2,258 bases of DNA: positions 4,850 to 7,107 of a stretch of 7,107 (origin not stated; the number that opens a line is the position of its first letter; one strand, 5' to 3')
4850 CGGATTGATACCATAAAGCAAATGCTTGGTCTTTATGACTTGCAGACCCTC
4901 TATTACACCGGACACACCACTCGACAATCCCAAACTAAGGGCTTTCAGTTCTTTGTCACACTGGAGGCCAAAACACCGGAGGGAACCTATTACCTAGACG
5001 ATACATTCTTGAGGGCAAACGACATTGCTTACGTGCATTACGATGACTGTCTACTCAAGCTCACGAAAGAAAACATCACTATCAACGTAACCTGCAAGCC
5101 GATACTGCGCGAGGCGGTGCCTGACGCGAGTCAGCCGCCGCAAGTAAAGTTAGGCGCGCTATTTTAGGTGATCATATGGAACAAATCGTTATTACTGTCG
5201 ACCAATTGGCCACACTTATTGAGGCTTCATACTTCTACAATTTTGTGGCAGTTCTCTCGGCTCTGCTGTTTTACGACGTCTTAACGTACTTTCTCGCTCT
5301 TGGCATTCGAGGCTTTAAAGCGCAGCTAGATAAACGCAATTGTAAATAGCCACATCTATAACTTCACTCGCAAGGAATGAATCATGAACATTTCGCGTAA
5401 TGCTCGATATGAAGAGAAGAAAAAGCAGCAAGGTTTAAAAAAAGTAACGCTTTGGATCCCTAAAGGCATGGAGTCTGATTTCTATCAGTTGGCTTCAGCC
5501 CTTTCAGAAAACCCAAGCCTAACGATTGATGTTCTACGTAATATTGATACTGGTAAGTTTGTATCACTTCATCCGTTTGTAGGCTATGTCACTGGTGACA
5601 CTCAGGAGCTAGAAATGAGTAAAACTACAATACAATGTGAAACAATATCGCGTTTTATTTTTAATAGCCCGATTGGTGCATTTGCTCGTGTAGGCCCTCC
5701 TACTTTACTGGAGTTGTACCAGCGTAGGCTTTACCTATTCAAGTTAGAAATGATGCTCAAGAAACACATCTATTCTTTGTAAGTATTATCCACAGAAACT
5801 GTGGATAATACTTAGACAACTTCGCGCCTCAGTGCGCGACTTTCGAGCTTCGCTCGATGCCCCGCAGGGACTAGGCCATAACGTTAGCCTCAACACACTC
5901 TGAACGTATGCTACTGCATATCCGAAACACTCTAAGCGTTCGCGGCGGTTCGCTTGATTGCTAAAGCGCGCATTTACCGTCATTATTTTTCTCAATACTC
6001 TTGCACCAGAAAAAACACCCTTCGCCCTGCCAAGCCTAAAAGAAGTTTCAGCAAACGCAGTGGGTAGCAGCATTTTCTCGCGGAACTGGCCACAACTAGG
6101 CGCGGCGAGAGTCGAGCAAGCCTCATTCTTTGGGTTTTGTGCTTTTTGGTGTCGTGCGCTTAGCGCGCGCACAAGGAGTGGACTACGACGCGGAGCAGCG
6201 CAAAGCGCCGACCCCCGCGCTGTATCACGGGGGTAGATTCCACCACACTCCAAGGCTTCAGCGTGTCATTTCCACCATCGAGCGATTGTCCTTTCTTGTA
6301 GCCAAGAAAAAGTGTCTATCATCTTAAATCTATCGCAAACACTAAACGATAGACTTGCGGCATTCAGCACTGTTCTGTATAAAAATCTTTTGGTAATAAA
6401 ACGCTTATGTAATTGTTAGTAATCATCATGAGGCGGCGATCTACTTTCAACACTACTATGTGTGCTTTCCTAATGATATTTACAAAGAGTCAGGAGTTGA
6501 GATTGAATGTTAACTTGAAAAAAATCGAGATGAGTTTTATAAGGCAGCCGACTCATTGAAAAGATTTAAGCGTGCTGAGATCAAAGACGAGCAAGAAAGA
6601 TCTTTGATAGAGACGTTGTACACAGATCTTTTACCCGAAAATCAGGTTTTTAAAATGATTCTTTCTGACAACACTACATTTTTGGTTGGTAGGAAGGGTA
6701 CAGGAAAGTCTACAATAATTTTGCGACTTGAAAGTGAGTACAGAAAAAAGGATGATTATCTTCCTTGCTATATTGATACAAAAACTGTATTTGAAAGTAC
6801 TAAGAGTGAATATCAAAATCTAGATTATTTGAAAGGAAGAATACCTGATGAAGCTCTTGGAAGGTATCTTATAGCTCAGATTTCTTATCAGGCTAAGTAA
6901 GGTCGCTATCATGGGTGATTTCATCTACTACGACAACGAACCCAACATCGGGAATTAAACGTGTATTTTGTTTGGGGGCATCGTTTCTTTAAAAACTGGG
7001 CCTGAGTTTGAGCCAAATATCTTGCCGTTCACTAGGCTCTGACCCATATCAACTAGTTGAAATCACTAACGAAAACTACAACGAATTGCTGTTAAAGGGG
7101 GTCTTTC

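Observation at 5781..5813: Perfect 33-nt palindrome made of two consensus DnaA boxes at the end of the gene array: candidate DnaA-dependent complementary-strand origin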

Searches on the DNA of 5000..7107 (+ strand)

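Call 6: search_dna_similar(query=window:5170-7107:+, collection=phages, mode=distant, max_rows=30)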
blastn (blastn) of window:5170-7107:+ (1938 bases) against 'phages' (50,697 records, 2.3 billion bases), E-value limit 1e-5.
Records with a match: 45; places in all: 64; records where one place covers at least 80% of the query: 0.
Best place of each record, by identity: 90-95% 2; 80-90% 10; 60-80% 33.
By first word of the organism name: Vibrio 23; Affertcholeramvirus 20; Fibrovirus 2.
By host as written in the record: Vibrio cholerae 6; Vibrio cholerae O1 biovar El tor 6; Vibrio cholerae O1 biovar El Tor 5; - 4; Vibrio cholerae O139 3; Vibrio cholerae O139 strain ND1 2; Vibrio cholerae O139 strain BO4 2; Vibrio cholerae 18362 2; and 14 more.
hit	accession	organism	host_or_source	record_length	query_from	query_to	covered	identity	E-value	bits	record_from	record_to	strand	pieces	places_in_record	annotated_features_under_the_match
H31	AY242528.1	Vibrio phage VGJ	-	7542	654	1938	35%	85.1%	5e-109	740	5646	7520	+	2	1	orf154: putative regulator protein | orf136: putative regulator protein | orf67: ORF67 | orf58: hypothetical protein | distinctive region | and 1 other names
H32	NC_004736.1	Vibrio phage VGJ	Vibrio cholerae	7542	654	1938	35%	85.1%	5e-109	740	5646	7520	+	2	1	hypothetical protein (x3) | putative transcription regulator | distinctive region | other (x2)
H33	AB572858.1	Vibrio phage ND1-fs1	Vibrio cholerae O139 strain ND1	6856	690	1938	33%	86.1%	6e-102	730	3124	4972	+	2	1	hypothetical protein (x3) | putative transcriptional regulator LysR family protein | DNA primase | att recombination site, similar to XerCD, dif1 recombination site of ... | conserved hypothetical protein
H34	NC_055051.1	Vibrio phage ND1-fs1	Vibrio cholerae O139 strain ND1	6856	690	1938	33%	86.1%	6e-102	730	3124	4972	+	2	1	hypothetical protein (x4) | putative transcriptional regulator LysR family protein | DNA primase | att recombination site, similar to XerCD, dif1 recombination site of ...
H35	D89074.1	Fibrovirus fs1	-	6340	690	1936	33%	86.3%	6e-102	741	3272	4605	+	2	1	hypothetical protein (x5)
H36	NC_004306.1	Fibrovirus fs1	Vibrio cholerae O139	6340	690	1936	33%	86.3%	6e-102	741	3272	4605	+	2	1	hypothetical protein (x5)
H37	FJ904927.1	Vibrio phage VEJ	Vibrio cholerae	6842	692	1936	33%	84.7%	5e-97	694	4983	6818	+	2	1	intergenic region 2 | intergenic region 1 | putative regulator protein (x2) | hypothetical protein | putative packaging site | and 2 other names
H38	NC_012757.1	Vibrio phage VEJ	Vibrio cholerae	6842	692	1936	33%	84.7%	5e-97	694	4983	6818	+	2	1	intergenic region 2 | intergenic region 1 | putative regulator protein (x2) | hypothetical protein | putative packaging site | and 2 other names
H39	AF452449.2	Vibrio phage VSKK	Vibrio cholerae O139 strain BO4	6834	690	1938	21%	91.9%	2e-83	578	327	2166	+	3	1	hypothetical protein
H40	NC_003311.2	Vibrio phage VSKK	Vibrio cholerae O139 strain BO4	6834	690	1938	21%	91.9%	2e-83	578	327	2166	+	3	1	hypothetical protein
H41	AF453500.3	Vibrio phage VSK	Vibrio cholerae O139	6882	690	1095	21%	78.8%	4e-85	323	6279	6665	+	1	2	orf62: memb4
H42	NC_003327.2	Vibrio phage VSK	Vibrio cholerae O139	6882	690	1095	21%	78.8%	4e-85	323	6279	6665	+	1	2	hypothetical protein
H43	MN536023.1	Vibrio phage VP24-2_Ke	Vibrio cholerae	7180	690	946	13%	89.2%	1e-86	328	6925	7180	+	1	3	hypothetical protein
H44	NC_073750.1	Vibrio phage VP24-2_Ke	Vibrio cholerae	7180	690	946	13%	89.2%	1e-86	328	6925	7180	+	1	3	hypothetical protein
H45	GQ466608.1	Affertcholeramvirus CTXphi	Vibrio cholerae O1 biovar El Tor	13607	690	955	14%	73.5%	2e-33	151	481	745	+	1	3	none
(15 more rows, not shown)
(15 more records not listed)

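Call 7: search_dna_similar(query=window:5170-7107:+, collection=plasmids, mode=distant, max_rows=20)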
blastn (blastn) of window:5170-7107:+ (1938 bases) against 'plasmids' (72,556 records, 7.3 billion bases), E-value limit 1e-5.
Records with a match: 5; places in all: 5; records where one place covers at least 80% of the query: 0.
Best place of each record, by identity: 90-95% 2; 60-80% 3.
By first word of the organism name: Vibrio 5.
By predicted mobility (MOB-suite, as given by PLSDB): mobilizable 3; non-mobilizable 2.
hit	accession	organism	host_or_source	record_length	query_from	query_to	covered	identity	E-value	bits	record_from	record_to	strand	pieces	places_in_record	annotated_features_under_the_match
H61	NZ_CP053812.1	Vibrio cholerae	bacterial culture,Water sample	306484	1044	1248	11%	71.0%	1e-33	153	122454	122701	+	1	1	none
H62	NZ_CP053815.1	Vibrio cholerae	bacterial culture,Water sample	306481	1044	1248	11%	71.0%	1e-33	153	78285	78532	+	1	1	none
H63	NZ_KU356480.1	Vibrio parahaemolyticus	shrimp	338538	1044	1248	11%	70.7%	6e-32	147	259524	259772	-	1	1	none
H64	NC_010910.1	Vibrio cholerae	-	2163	994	1037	2%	90.9%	2e-6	63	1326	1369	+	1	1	none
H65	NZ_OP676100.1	Vibrio cholerae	-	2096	994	1037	2%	90.9%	2e-6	63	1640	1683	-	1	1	none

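Call 8: get_annotated_region(hit=H37, flank=1500)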
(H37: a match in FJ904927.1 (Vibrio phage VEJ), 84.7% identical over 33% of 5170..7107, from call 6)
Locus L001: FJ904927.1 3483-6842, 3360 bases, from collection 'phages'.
description: Vibrio phage VEJphi, complete genome.
organism: Vibrio phage VEJ (NCBI taxid 642111)
taxonomy: Viruses; Monodnaviria; Loebvirae; Hofneiviricota; Faserviricetes; Tubulavirales; Inoviridae; Fibrovirus; Fibrovirus fs1
host: Vibrio cholerae; source: -; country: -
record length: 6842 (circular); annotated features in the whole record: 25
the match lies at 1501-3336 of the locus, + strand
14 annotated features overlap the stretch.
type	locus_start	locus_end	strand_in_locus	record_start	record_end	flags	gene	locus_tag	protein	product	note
CDS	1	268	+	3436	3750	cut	-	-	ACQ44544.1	putative minor capsid protein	ORF104; similar to pVI of other filamentous phages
regulatory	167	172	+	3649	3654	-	-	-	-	ribosome_binding_site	putative RBS of ORF411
CDS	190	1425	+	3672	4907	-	-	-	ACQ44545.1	putative assembly protein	ORF411; similar to pI assembly protein of other filamentous phages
misc_feature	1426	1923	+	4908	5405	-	-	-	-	-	intergenic region 1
misc_feature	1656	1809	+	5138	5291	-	-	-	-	-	putative packaging site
CDS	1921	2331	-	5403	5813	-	-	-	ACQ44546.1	putative regulator protein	ORF136; similar to transcriptional regulators of other filamentous phages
regulatory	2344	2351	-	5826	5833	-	-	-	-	ribosome_binding_site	putative RBS of ORF136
misc_recomb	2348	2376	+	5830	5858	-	-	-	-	-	att recombination site; similar to XerCD dif1 recombination site of Vibrio cholerae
CDS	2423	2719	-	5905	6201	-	-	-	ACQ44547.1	putative regulator protein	ORF98; similar to LacI family of transcriptional regulators in bacteria and other filamentous phage transcriptional ...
misc_feature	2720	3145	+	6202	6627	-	-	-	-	-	intergenic region 2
regulatory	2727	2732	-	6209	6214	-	-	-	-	ribosome_binding_site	putative RBS of ORF98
regulatory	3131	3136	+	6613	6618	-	-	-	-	ribosome_binding_site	putative RBS of ORF67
CDS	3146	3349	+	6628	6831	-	-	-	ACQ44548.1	hypothetical protein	ORF67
regulatory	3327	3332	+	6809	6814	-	-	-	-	ribosome_binding_site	putative RBS of ORF361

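Call 9: get_annotated_region(hit=H31, flank=1500)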
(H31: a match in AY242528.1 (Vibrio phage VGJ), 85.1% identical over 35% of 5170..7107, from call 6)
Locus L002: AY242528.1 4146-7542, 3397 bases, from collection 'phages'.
description: Vibrio cholerae phage VGJphi, complete genome.
organism: Vibrio phage VGJ (NCBI taxid 223524)
taxonomy: Viruses; Monodnaviria; Loebvirae; Hofneiviricota; Faserviricetes; Tubulavirales; Inoviridae; Fibrovirus; Fibrovirus VGJ
host: -; source: -; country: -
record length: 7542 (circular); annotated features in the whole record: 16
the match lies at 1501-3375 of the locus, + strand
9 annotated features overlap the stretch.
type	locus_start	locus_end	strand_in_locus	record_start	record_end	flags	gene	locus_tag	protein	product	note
CDS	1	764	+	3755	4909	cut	orf384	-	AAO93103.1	putative assembly protein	ORF384; similar to Zot protein of phage CTXphi and to pI protein of other filamentous phages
misc_feature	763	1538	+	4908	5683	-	-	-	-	-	distinctive region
CDS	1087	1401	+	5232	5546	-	orf104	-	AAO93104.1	ORF104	-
CDS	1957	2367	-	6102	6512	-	orf136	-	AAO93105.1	putative regulator protein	ORF136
CDS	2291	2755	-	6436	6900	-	orf154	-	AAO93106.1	putative regulator protein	ORF154; similar to transcriptional repressors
regulatory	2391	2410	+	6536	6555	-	-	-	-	other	att-like site; att-VGJ-dir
regulatory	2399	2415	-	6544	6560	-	-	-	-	other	functional attP site; att-VGJ-rev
CDS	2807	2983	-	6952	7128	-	orf58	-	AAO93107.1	hypothetical protein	ORF58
CDS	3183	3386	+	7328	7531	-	orf67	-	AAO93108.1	ORF67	-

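Call 64: search_dna_similar(query=window:5778-5816:+, collection=ecoli_genomes, mode=distant, max_evalue=10, max_rows=10)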
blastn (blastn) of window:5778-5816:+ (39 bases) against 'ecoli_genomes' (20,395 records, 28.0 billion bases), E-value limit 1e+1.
Records with a match: 193; places in all: 198; records where one place covers at least 80% of the query: 0.
Genomes with a match: 192 of 5426; with a place that covers at least 80% of the query: 0. Places per genome that has any: lowest 1, median 1, highest 3. On chromosomes: 18 places; on plasmids: 180.
Best place of each record, by identity: 95-99% 126; 90-95% 3; 80-90% 64.
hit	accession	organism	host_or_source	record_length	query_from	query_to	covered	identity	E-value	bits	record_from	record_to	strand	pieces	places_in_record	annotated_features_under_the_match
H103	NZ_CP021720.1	Escherichia coli strain AR_0128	missing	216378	5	31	69%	92.6%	1e-1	41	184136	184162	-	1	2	none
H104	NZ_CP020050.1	Escherichia coli strain AR_0118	missing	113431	5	31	69%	92.6%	1e-1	41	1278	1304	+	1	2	none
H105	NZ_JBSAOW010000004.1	Escherichia coli strain 21AR0133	Homo sapiens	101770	5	31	69%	92.6%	1e-1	41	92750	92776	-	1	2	none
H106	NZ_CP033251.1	Escherichia coli strain ECCHD184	chicken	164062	9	35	69%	88.9%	5e+0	37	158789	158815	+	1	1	none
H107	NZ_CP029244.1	Escherichia coli strain ECCRA-119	feces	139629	9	35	69%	88.9%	5e+0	37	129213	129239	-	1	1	none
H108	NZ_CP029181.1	Escherichia coli strain H9Ecoli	Homo sapiens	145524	9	35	69%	88.9%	5e+0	37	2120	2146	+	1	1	none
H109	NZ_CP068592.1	Escherichia coli strain EF7-18-58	Gallus gallus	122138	9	35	69%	88.9%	5e+0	37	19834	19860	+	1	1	none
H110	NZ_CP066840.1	Escherichia coli strain Ec-RL2-1X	Gallus gallus domesticus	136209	9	35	69%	88.9%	5e+0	37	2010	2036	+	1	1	none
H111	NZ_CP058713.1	Escherichia coli strain S163-2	Manis javanica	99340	9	35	69%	88.9%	5e+0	37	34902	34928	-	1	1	none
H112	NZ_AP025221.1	Escherichia coli strain 2017.11.01CC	Homo sapiens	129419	9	35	69%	88.9%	5e+0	37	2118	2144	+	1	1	none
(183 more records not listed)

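Call 74: get_annotated_region(hit=H104, flank=2500)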
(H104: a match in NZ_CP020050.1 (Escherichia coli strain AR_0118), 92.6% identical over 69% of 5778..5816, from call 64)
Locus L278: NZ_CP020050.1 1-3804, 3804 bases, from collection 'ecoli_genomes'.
description: Escherichia coli strain AR_0118 plasmid unitig_2, complete sequence
organism: Escherichia coli strain AR_0118 (NCBI taxid 562)
replicon: plasmid unitig_2; assembly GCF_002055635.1
host: missing; source: missing; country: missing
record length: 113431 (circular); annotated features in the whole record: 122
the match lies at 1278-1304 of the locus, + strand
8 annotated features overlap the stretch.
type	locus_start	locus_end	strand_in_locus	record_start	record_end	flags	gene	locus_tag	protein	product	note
CDS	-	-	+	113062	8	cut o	-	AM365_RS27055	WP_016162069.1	hypothetical protein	-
CDS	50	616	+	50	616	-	-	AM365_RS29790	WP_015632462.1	helix-turn-helix domain-containing protein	-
CDS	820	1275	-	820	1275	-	-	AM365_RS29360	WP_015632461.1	helix-turn-helix domain-containing protein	-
CDS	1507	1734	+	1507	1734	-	-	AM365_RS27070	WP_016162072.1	hypothetical protein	-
CDS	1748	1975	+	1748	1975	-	-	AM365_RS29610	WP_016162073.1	hypothetical protein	-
CDS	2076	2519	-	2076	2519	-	-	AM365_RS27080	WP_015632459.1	type II toxin-antitoxin system HicB family antitoxin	-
CDS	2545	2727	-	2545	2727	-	-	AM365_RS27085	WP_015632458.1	type II toxin-antitoxin system HicA family toxin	-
CDS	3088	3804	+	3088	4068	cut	parM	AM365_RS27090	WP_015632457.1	plasmid segregation protein ParM domain-containing protein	-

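Call 75: get_annotated_region(hit=H108, flank=2500)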
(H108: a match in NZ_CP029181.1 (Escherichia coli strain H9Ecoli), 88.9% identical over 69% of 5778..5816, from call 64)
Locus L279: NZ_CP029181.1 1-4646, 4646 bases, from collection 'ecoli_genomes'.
description: Escherichia coli strain H9Ecoli plasmid p1-H9, complete sequence
organism: Escherichia coli strain H9Ecoli (NCBI taxid 562)
replicon: plasmid p1-H9; assembly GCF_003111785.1
host: Homo sapiens; source: feces; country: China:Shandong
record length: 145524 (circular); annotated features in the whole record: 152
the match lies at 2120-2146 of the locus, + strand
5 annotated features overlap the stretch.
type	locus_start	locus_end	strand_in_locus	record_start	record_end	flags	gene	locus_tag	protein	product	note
CDS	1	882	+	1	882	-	-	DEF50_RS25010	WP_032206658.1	RepB family plasmid replication initiator protein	-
CDS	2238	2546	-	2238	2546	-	-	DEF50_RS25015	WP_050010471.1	hypothetical protein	-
CDS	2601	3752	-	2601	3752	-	-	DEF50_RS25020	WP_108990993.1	IS30-like element IS30 family transposase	-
CDS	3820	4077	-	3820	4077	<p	-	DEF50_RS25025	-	transposase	incomplete; partial in the middle of a contig; missing C-terminus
CDS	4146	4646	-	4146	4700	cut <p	-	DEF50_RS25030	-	recombination-associated protein RdgC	incomplete; partial in the middle of a contig; missing C-terminus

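Call 91: search_dna_similar(query=window:5778-5816:+, collection=phages, mode=distant, max_evalue=10, max_rows=40)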
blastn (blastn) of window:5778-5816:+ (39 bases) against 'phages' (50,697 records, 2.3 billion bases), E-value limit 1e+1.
Records with a match: 13; places in all: 14; records where one place covers at least 80% of the query: 0.
Best place of each record, by identity: >=99% 2; 95-99% 7; 90-95% 4.
By first word of the organism name: Vibrio 4; Acinetobacter 2; ssRNA 2; Pseudomonas 2; Microcystis 1; Klebsiella 1; Bacteriophage 1.
By host as written in the record: - 5; Vibrio cholerae str. 10E09PW02 2; Pseudomonas syringae actinidae 2; Vibrio alginolyticus NBRC 15630 = ATCC 17749 1; Microcystis elabens 1; Vibrio hyugaensis 1; Klebsiella aerogenes 1.
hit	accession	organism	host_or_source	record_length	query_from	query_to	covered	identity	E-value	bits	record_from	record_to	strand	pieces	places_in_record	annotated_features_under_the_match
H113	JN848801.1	Vibrio phage VCY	Vibrio cholerae str. 10E09PW02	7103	10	32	59%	95.7%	2e-1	38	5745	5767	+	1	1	hypothetical protein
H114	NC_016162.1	Vibrio phage VCY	Vibrio cholerae str. 10E09PW02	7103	10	32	59%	95.7%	2e-1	38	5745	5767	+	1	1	hypothetical protein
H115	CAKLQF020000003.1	Acinetobacter phage MD-2021a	not known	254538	9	31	59%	95.7%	2e-1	38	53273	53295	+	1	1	none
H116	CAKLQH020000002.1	Acinetobacter phage MD-2021a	not known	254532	9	31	59%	95.7%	2e-1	38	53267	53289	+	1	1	none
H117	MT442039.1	Vibrio phage vB_ValS_X1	Vibrio alginolyticus NBRC 15630 = ATCC ...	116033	18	39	56%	95.5%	6e-1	37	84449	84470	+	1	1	hypothetical protein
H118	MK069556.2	Microcystis phage Me-ZS1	Microcystis elabens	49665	9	31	59%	91.3%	2e+0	34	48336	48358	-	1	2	none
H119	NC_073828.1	ssRNA phage SRR7976325_1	activated sludge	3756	15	36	56%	90.9%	7e+0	32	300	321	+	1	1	SRR7976325_1_1: maturation protein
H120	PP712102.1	Vibrio phage VB_Vhy_SJ1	Vibrio hyugaensis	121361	18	39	56%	90.9%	7e+0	32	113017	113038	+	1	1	record has no annotation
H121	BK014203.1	ssRNA phage SRR7976325_1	activated sludge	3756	15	36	56%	90.9%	7e+0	32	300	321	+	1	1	SRR7976325_1_1: maturation protein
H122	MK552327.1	Pseudomonas phage Psa21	Pseudomonas syringae actinidae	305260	15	34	51%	95.0%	7e+0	33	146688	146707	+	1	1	virion structural protein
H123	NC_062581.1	Pseudomonas phage Psa21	Pseudomonas syringae actinidae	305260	15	34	51%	95.0%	7e+0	33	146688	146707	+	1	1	virion structural protein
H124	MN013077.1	Klebsiella phage vB_KaeM_KaOmega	Klebsiella aerogenes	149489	7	23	44%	100.0%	7e+0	32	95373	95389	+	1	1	hypothetical protein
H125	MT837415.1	Bacteriophage sp.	human fecal samples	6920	8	24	44%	100.0%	7e+0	32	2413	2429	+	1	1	record has no annotation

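Call 92: search_dna_similar(query=window:5778-5816:+, collection=plasmids, mode=distant, max_evalue=10, max_rows=40)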
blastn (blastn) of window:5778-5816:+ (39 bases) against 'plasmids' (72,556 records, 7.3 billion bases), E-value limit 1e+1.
Records with a match: 2586; places in all: 2674; records where one place covers at least 80% of the query: 4.
Best place of each record, by identity: >=99% 6; 95-99% 1450; 90-95% 1031; 80-90% 99.
By first word of the organism name: Klebsiella 1365; Enterobacter 252; Escherichia 218; Citrobacter 149; Salmonella 101; Serratia 100; Pantoea 93; Acinetobacter 38; Vibrio 27; uncultured 26; and 66 more.
By predicted mobility (MOB-suite, as given by PLSDB): conjugative 1932; non-mobilizable 394; mobilizable 260.
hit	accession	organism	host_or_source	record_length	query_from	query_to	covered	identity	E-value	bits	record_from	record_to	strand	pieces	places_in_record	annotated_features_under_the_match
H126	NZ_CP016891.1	Pantoea agglomerans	single cell,lettuce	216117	1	32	82%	87.5%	4e-2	41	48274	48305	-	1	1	none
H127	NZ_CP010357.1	Acinetobacter johnsonii XBB1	Hospital sewage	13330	3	32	77%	90.0%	4e-2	42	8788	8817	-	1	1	none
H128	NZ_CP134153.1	Winslowiella toletana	isolate,cucumber fermentation brine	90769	5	31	69%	100.0%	7e-5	50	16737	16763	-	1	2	none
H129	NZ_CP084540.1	Peribacillus frigoritolerans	snow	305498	6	37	82%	84.4%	6e+0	34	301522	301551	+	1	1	3,4-dihydroxy-2-butanone-4-phosphate synthase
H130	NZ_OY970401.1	Peribacillus frigoritolerans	-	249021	6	37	82%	84.4%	6e+0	34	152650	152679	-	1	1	3,4-dihydroxy-2-butanone-4-phosphate synthase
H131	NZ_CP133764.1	Peribacillus sp. R9-11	sediment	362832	6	37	82%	84.4%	6e+0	34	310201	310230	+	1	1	3,4-dihydroxy-2-butanone-4-phosphate synthase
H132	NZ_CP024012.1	Acinetobacter sp. LoGeW2-3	white stork,cell culture,pellet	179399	4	32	74%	93.1%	4e-2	41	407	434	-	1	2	none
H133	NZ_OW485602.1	Rhodovastum atsumiense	-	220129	1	31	79%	83.9%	6e+0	35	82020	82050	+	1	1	none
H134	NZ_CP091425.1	Methylobacter sp. YRD-M1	isolate,wetland soil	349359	1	31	79%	83.9%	6e+0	35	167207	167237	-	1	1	none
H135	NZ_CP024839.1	Klebsiella pneumoniae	Homo sapiens,Bronchial washing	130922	5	31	69%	92.6%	4e-2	41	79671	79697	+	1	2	none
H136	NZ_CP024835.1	Klebsiella pneumoniae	Homo sapiens,Peritoneal fluid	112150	5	31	69%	92.6%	4e-2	41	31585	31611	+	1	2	none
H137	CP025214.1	Klebsiella pneumoniae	Homo sapiens,blie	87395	5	31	69%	92.6%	4e-2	41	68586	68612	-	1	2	none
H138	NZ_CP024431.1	Klebsiella pneumoniae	Homo sapiens,Trachaeal secretion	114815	5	31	69%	92.6%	4e-2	41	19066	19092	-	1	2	none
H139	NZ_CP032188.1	Klebsiella pneumoniae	-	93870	5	31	69%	92.6%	4e-2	41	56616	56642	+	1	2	none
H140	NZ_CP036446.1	Klebsiella pneumoniae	-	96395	5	31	69%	92.6%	4e-2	41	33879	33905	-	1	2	none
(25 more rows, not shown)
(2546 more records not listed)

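Call 101: search_rna_families(source=window, threshold=evalue, max_evalue=1, start=5000, end=7107)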
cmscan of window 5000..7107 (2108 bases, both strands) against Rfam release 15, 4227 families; matches with E-value up to 1: 1.
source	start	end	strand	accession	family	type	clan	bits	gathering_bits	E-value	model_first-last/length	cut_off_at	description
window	5741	5822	+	RF00611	SNORD111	Gene; snRNA; snoRNA; CD-box;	-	22.5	46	0.76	1-89/89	no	Small nucleolar RNA SNORD111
